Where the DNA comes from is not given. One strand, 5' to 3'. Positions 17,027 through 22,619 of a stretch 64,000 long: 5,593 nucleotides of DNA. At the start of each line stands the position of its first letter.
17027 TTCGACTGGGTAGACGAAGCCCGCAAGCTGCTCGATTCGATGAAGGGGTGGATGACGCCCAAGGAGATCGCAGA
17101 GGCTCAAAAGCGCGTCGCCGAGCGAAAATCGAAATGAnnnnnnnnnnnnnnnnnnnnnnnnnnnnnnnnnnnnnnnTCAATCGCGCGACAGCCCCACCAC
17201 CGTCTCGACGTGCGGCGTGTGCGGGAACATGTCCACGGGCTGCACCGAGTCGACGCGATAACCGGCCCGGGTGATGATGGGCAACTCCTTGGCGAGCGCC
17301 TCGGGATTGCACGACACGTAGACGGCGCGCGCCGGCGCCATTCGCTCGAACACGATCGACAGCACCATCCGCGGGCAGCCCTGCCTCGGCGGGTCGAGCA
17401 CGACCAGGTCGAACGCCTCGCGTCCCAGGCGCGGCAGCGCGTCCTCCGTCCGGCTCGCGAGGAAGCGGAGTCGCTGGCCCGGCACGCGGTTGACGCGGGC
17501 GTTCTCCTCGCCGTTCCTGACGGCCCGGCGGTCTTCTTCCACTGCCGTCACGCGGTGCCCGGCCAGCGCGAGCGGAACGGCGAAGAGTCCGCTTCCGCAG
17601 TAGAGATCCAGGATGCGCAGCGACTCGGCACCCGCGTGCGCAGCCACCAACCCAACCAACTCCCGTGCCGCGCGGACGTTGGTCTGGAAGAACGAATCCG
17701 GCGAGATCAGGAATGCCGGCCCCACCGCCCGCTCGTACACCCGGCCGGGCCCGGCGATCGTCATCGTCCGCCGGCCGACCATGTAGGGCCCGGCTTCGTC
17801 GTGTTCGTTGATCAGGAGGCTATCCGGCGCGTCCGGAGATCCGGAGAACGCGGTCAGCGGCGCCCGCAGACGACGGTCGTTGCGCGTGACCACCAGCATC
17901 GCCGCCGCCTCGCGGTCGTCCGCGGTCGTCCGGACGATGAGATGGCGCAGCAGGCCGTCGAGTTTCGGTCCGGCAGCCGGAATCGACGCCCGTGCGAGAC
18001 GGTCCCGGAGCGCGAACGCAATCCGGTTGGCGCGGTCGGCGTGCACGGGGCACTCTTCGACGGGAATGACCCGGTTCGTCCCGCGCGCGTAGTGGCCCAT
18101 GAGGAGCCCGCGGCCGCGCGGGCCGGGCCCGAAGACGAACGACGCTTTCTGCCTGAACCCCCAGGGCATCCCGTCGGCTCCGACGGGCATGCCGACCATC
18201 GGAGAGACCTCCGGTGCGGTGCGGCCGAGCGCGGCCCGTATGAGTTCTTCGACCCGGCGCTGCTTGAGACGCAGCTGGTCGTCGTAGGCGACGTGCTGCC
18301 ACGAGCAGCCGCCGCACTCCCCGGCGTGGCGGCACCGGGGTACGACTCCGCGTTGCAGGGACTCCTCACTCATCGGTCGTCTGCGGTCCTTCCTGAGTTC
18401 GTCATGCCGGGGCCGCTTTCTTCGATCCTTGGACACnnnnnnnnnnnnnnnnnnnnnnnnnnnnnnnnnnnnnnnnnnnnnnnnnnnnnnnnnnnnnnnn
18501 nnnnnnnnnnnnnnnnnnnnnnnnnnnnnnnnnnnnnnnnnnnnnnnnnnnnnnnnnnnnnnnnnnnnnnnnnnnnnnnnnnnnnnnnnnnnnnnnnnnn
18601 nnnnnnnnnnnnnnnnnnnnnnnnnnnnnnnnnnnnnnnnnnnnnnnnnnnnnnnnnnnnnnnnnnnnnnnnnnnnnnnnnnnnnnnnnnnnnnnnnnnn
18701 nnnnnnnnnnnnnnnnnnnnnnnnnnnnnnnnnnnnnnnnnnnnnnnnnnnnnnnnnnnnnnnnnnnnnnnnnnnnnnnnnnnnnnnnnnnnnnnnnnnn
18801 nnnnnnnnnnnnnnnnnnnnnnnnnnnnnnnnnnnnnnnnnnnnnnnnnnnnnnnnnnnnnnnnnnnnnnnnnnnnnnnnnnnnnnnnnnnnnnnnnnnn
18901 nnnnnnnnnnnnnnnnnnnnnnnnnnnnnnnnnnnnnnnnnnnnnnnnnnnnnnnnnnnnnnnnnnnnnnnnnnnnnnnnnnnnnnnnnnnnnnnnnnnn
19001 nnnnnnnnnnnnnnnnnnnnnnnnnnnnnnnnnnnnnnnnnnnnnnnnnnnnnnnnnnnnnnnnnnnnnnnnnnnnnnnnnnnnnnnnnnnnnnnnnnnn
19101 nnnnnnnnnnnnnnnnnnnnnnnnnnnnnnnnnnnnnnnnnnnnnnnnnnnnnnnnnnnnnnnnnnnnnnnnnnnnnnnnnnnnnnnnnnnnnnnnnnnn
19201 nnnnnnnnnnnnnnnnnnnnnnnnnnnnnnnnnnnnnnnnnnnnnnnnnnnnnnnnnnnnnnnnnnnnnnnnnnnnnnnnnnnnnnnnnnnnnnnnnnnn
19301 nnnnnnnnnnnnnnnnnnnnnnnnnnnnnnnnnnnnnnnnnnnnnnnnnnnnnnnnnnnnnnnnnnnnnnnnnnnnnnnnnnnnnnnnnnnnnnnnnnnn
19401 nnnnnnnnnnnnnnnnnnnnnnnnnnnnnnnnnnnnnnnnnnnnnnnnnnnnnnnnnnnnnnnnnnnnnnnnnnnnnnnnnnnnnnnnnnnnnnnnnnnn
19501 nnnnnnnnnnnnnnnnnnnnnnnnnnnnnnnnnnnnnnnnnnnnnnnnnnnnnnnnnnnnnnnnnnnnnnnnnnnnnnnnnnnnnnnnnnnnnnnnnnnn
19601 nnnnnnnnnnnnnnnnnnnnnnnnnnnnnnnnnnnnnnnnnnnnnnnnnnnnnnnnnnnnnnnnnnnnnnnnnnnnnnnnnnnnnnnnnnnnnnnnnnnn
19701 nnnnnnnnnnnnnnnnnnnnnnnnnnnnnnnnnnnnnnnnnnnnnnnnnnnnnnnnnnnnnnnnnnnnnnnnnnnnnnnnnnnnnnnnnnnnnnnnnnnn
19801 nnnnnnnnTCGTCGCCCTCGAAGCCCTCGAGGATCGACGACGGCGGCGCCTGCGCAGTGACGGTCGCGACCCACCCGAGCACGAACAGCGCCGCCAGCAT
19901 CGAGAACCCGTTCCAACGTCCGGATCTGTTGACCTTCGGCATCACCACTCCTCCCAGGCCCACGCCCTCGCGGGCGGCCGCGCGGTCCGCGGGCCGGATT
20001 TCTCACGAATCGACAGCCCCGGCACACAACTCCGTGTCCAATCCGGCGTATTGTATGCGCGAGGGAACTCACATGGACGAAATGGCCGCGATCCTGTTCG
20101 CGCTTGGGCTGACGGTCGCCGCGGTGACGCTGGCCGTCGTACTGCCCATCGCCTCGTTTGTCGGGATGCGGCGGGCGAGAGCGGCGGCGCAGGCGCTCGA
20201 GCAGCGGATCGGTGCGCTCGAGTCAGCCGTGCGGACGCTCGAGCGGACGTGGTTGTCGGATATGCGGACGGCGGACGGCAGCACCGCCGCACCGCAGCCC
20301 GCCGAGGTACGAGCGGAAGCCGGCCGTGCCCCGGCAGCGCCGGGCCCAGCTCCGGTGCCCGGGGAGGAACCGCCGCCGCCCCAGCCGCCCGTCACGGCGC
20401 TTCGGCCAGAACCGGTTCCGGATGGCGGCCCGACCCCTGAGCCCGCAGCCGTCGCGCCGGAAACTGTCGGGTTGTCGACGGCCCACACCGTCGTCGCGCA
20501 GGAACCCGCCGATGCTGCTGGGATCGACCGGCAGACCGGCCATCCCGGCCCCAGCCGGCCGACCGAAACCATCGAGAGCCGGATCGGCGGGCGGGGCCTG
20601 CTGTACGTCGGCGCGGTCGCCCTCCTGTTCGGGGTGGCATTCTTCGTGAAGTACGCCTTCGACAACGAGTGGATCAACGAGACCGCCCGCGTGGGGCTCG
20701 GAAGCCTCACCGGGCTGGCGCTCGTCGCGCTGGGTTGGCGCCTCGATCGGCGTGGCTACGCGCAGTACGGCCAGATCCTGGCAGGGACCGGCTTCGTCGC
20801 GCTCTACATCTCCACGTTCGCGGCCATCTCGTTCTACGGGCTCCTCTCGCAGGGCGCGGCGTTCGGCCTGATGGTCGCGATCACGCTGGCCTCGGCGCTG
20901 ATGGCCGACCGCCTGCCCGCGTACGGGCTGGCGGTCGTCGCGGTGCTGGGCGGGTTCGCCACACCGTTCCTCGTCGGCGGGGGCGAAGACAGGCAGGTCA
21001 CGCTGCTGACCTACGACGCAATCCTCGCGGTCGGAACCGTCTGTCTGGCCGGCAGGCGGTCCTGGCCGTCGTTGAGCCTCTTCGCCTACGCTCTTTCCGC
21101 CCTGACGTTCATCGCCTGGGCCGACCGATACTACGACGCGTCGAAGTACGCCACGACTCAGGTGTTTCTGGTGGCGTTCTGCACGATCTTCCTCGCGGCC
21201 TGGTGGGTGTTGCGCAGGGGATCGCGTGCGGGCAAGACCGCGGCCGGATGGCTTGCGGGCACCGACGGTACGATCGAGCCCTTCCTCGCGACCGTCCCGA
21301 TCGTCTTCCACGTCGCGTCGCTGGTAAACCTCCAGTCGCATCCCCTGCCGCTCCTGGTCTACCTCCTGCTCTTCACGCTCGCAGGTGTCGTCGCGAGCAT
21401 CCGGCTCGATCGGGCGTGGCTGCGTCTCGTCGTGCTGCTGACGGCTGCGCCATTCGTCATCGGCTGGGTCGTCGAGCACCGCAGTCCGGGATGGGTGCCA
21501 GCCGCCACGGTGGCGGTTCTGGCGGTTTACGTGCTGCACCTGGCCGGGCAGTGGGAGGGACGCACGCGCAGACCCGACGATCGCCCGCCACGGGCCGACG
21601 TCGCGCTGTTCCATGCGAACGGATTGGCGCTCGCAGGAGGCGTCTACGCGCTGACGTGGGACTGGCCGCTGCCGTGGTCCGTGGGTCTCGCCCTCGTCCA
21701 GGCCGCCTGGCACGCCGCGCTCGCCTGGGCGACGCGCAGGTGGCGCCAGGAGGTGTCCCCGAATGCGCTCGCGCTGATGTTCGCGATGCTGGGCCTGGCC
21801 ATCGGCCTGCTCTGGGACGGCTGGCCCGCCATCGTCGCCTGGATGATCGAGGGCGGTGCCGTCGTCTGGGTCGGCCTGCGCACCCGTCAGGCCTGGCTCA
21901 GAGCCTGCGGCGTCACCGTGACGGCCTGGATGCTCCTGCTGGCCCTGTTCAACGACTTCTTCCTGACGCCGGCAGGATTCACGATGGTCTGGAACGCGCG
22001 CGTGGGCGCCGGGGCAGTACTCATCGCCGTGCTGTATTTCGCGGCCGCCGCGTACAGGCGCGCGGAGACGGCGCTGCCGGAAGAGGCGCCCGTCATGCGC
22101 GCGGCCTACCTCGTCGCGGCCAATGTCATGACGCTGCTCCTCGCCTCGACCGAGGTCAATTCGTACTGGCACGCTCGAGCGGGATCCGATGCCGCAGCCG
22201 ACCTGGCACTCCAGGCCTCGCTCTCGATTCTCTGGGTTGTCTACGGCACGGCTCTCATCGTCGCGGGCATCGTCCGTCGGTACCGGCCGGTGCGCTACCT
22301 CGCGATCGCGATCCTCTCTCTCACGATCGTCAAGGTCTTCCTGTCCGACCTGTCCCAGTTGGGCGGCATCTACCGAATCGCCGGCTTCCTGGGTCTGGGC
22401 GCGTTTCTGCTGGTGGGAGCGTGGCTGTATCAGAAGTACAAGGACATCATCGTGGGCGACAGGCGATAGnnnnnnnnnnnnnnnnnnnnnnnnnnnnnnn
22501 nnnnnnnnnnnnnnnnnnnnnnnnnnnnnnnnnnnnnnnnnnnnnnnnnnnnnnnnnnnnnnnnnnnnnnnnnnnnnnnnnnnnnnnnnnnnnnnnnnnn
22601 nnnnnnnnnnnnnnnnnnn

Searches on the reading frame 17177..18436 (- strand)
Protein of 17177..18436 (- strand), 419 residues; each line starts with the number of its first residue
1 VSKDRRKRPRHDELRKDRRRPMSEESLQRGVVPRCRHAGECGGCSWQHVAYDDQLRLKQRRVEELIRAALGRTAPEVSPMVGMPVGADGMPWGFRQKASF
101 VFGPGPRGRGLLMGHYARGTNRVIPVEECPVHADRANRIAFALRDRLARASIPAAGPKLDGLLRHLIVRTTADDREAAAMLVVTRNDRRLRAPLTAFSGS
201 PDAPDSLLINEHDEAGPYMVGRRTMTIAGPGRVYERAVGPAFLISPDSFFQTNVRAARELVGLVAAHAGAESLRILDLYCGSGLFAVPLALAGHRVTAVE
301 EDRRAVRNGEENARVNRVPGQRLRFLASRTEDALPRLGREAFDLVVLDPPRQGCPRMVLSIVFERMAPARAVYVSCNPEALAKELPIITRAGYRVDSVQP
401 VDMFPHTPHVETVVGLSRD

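Call 79: search_protein_families(library=pfam, proteins=[window:17177-18436:-], max_evalue=0.00001)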
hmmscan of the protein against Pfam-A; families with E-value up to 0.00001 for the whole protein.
window:17177-18436:- (419 aa): 3 families
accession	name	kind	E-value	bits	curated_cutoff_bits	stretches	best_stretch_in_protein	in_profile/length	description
PF05958.17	tRNA_U5-meth_tr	-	1.6e-17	64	23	1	246-418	176-356/357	tRNA (Uracil-5-)-methyltransferase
PF05175.20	MTS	-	1.4e-07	31.8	23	1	271-351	31-108/170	Methyltransferase small domain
PF03602.21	Cons_hypoth95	-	1.5e-07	31.7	24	1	270-351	40-123/182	Conserved hypothetical protein 95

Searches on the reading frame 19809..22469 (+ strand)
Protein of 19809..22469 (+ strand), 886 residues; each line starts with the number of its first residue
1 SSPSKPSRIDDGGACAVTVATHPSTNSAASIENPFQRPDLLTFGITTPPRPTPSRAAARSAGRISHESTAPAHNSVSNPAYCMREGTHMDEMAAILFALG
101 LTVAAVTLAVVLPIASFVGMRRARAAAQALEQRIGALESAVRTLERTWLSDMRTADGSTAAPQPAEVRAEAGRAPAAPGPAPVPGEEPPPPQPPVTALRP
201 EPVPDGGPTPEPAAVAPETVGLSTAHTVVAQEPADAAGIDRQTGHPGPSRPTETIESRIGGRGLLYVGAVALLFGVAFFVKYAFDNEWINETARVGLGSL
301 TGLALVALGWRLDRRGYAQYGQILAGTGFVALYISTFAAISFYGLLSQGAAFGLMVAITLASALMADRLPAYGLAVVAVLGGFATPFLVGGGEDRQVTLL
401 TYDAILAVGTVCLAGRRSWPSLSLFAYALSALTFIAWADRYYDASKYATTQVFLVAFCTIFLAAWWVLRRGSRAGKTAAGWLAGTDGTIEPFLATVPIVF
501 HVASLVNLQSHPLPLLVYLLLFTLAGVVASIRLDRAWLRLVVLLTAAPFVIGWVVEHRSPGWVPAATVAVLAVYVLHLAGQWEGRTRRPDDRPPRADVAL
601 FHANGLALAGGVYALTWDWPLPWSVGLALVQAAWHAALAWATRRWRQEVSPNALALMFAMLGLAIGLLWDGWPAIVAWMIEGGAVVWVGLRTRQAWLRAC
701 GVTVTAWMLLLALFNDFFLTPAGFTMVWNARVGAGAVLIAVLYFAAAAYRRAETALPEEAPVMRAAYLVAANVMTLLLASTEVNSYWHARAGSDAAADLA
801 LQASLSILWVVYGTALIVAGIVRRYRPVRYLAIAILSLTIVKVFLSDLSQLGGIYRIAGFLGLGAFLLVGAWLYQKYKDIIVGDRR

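Call 21: search_protein_families(library=pfam, proteins=[window:19809-22469:+], max_evalue=0.00001)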
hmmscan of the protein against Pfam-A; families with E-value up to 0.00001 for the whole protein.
window:19809-22469:+ (886 aa): 1 family
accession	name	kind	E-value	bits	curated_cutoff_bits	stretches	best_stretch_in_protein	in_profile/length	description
PF10101.14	DUF2339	-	1.6e-80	272.1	33.6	3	260-470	1-210/659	Predicted membrane protein (DUF2339)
